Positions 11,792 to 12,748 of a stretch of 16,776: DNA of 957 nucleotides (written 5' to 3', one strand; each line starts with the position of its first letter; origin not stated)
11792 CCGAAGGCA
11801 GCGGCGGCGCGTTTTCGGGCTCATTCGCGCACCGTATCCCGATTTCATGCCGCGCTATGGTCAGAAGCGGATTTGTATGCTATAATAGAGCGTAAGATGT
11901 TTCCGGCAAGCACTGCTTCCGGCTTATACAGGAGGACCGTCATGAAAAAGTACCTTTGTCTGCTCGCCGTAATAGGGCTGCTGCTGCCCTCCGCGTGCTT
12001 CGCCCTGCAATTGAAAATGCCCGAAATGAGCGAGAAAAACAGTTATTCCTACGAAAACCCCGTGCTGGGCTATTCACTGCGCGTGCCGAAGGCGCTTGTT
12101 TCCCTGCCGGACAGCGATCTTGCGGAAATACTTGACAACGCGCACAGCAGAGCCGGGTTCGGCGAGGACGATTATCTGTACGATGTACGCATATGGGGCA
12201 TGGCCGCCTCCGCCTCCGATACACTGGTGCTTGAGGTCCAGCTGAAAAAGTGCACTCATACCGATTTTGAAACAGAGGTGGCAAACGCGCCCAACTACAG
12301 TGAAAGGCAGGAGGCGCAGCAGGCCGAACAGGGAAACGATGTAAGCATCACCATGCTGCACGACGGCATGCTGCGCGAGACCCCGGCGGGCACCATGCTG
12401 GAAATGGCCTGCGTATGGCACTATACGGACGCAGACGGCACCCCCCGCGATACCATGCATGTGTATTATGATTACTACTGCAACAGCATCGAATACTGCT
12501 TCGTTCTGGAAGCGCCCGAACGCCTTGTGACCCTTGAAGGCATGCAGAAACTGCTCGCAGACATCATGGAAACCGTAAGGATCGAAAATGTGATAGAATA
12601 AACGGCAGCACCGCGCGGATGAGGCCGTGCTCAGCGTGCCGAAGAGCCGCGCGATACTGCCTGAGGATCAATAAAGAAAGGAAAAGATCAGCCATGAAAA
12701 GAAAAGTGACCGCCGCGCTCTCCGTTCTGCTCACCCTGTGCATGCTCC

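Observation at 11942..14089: Tandem array of three diverged paralogues of an unrecognised secreted protein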

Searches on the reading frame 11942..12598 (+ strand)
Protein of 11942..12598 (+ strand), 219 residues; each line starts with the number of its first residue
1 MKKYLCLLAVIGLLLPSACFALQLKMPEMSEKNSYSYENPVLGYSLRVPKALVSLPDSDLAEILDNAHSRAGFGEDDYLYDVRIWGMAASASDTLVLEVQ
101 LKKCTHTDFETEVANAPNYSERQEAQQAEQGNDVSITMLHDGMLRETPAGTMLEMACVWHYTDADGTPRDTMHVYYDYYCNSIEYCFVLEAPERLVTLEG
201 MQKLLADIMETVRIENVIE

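Call 5: search_protein_families(library=pfam, proteins=[window:11942-12598:+], max_evalue=1)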
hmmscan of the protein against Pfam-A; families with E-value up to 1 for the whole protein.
window:11942-12598:+ (219 aa): 0 families

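Call 7: search_protein_families(library=ncbifam, proteins=[window:11942-12598:+], max_evalue=1)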
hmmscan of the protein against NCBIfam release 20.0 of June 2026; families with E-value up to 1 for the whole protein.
window:11942-12598:+ (219 aa): 2 families
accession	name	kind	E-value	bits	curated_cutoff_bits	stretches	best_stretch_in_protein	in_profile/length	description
NF004544.0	PRK05888.2-6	equivalog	0.048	13.2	457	1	89-128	153-192/220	NADH-quinone oxidoreductase subunit NuoI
TIGR02262.1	benz_CoA_lig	subfamily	0.07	11.8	375.25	1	109-185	116-193/508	benzoate-CoA ligase family protein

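Call 9: search_solved_structures(query=A1, max_evalue=10)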
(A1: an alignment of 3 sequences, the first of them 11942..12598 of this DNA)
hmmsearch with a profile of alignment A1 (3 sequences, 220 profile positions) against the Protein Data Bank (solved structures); distinct sequences matched with E-value up to 10: 0.

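Call 74: search_protein_families(library=phrogs, proteins=[window:11942-12598:+], max_evalue=0.01)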
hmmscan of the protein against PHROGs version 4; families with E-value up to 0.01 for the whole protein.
window:11942-12598:+ (219 aa): 0 families

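Call 75: search_protein_families(library=padloc, proteins=[window:11942-12598:+], max_evalue=0.01)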
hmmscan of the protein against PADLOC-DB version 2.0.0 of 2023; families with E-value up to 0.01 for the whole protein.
window:11942-12598:+ (219 aa): 0 families
